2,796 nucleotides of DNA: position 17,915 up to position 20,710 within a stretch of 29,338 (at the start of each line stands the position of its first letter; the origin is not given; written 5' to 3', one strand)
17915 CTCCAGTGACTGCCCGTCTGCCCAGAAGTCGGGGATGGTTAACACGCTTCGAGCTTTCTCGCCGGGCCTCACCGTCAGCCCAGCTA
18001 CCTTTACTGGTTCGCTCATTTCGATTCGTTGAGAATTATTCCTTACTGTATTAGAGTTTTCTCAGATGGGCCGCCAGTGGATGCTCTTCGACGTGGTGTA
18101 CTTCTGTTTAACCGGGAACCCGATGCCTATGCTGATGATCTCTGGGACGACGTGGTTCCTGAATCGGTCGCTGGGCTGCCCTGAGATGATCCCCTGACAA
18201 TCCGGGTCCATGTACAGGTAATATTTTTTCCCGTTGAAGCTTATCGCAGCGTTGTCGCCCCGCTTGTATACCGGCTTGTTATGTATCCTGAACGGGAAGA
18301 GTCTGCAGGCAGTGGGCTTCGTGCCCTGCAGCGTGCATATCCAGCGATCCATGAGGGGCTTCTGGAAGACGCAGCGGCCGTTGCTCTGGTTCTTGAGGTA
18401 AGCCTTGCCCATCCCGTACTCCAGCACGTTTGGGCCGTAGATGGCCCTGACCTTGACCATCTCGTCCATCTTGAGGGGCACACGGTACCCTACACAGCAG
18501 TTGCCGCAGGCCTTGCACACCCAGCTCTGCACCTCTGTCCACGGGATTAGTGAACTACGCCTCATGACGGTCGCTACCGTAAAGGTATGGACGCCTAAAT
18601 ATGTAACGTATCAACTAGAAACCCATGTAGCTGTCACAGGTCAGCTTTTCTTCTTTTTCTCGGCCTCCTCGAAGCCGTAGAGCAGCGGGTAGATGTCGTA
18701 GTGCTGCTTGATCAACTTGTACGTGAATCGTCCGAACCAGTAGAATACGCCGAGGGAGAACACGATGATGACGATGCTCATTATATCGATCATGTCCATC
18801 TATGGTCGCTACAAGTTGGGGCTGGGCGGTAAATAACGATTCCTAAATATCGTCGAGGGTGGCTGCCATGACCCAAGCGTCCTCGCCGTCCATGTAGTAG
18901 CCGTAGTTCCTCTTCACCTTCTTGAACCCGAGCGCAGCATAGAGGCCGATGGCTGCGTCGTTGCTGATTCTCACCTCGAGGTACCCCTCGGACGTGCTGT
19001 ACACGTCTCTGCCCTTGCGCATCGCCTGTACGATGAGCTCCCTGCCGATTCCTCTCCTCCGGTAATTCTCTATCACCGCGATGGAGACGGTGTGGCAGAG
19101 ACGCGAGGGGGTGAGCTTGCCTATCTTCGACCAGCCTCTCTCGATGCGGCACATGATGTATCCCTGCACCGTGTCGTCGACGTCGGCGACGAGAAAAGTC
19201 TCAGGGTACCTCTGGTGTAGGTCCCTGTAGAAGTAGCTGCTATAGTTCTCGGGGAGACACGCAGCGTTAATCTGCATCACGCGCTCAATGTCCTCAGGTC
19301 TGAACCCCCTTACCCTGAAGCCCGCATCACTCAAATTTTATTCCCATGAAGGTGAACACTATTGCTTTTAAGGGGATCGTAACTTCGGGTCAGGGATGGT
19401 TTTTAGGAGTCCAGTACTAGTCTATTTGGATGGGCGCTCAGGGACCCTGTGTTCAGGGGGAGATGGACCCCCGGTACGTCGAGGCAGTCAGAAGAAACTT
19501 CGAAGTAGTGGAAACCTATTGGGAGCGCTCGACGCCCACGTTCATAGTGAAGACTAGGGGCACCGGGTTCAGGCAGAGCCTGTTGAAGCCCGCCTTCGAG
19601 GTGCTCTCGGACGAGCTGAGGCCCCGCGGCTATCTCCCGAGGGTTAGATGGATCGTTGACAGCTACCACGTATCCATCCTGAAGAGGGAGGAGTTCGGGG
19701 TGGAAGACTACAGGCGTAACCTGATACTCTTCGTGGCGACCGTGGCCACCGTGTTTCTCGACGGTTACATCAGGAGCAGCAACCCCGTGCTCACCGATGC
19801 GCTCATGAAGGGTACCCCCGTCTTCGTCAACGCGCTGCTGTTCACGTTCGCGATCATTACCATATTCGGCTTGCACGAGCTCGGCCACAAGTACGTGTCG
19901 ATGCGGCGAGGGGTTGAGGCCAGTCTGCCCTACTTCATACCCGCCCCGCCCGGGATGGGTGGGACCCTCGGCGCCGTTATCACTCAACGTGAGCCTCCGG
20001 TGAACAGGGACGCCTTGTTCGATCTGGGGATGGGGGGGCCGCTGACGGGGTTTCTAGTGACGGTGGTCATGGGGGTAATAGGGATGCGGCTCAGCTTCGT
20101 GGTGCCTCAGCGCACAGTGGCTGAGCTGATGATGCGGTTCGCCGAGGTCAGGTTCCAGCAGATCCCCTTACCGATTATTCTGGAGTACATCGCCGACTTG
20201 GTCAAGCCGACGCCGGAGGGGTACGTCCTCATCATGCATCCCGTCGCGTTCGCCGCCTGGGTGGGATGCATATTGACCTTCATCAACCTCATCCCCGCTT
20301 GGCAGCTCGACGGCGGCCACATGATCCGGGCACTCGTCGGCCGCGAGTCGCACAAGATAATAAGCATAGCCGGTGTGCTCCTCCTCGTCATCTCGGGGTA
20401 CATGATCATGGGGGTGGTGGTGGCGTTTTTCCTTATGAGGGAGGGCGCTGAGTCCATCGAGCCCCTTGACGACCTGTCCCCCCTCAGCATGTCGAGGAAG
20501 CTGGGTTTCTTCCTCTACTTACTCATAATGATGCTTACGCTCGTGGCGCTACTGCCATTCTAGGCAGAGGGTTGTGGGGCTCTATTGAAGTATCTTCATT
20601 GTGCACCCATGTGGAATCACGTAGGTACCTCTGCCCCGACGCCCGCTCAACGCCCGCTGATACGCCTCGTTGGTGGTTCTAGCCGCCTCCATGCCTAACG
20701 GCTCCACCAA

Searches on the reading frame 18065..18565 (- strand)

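Call 40: search_protein_families(library=pfam, proteins=[window:18065-18565:-], max_evalue=0.001)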
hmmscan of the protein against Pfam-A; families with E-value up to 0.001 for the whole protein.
window:18065-18565:- (167 aa): 1 family
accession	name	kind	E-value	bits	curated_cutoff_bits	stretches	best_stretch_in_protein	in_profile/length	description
PF03692.20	CxxCxxCC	-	6.7e-08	33.6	23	1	17-103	2-73/85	Putative zinc- or iron-chelating domain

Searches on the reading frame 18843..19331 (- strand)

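Call 40: search_protein_families(library=pfam, proteins=[window:18843-19331:-], max_evalue=0.001)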
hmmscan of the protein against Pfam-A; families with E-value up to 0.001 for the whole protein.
window:18843-19331:- (162 aa): 4 families
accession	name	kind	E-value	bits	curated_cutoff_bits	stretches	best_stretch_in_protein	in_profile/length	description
PF00583.31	Acetyltransf_1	-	5.7e-19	68.9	20.7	1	16-136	2-116/116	Acetyltransferase (GNAT) family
PF13508.13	Acetyltransf_7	-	4e-12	46.8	27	1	44-138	3-84/84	Acetyltransferase (GNAT) domain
PF13673.13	Acetyltransf_10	-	4.7e-08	33.5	23.6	1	43-142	30-113/128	Acetyltransferase (GNAT) domain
PF08445.16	FR47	-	6e-06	26.6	22.1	1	83-143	26-84/86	FR47-like protein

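Call 87: search_protein_families(library=ncbifam, proteins=[window:18843-19331:-], max_evalue=0.001)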
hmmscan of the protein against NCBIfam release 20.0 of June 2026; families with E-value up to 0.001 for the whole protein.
window:18843-19331:- (162 aa): 9 families
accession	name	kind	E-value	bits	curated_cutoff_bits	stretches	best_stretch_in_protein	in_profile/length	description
TIGR01575.1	rimI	equivalog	1.7e-21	76.7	86.4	1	14-155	1-132/132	ribosomal protein S18-alanine N-acetyltransferase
NF007025.1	PRK09491.1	equivalog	1.1e-10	41.7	173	1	83-158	67-144/145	ribosomal protein S18-alanine N-acetyltransferase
NF002959.0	PRK03624.1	equivalog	8.1e-09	35.3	124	1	5-139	7-132/147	GNAT family acetyltransferase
NF049894.1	CG3035_N_ac_Glu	equivalog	1.6e-07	30.8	280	1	83-141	237-294/300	N-acetylglutamate synthase, CG3035 family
NF040504.1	resist_ArsN1b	equivalog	1.6e-05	24.8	210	1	39-140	45-137/159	arsinothricin resistance N-acetyltransferase ArsN1 family B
NF053587.1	SpmdActasePaiA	equivalog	2.5e-05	24.1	250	1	36-151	52-161/172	spermidine/spermine N(1)-acetyltransferase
NF043067.1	AAC_6p_group_E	equivalog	0.00024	21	140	1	39-141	33-132/140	aminoglycoside 6'-N-acetyltransferase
TIGR03448.1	mycothiol_MshD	equivalog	0.00024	20.5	163.1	1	67-145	217-294/294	mycothiol synthase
NF007807.0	PRK10514.1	equivalog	0.00081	19.3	134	0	86-141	78-127/147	acetyltransferase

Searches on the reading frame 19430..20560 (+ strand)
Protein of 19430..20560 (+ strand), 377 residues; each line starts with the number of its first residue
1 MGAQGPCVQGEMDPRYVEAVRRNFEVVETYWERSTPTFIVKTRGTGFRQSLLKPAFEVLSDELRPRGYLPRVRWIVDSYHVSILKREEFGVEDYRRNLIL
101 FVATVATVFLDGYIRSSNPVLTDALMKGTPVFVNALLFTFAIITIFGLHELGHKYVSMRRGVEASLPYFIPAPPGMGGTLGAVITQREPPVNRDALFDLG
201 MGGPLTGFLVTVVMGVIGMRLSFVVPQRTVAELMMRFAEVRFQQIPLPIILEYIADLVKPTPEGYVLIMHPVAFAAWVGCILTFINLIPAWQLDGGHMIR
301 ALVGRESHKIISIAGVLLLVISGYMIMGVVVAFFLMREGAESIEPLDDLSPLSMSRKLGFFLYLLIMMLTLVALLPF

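Call 40: search_protein_families(library=pfam, proteins=[window:19430-20560:+], max_evalue=0.001)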
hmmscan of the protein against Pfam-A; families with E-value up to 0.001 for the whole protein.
window:19430-20560:+ (377 aa): 1 family
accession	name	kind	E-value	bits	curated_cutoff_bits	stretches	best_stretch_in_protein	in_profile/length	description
PF02163.28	Peptidase_M50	-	2.3e-18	66.8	27.2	1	138-320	2-211/221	Peptidase family M50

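Call 87: search_protein_families(library=ncbifam, proteins=[window:19430-20560:+], max_evalue=0.001)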
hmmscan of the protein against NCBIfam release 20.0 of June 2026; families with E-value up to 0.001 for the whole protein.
window:19430-20560:+ (377 aa): 0 families
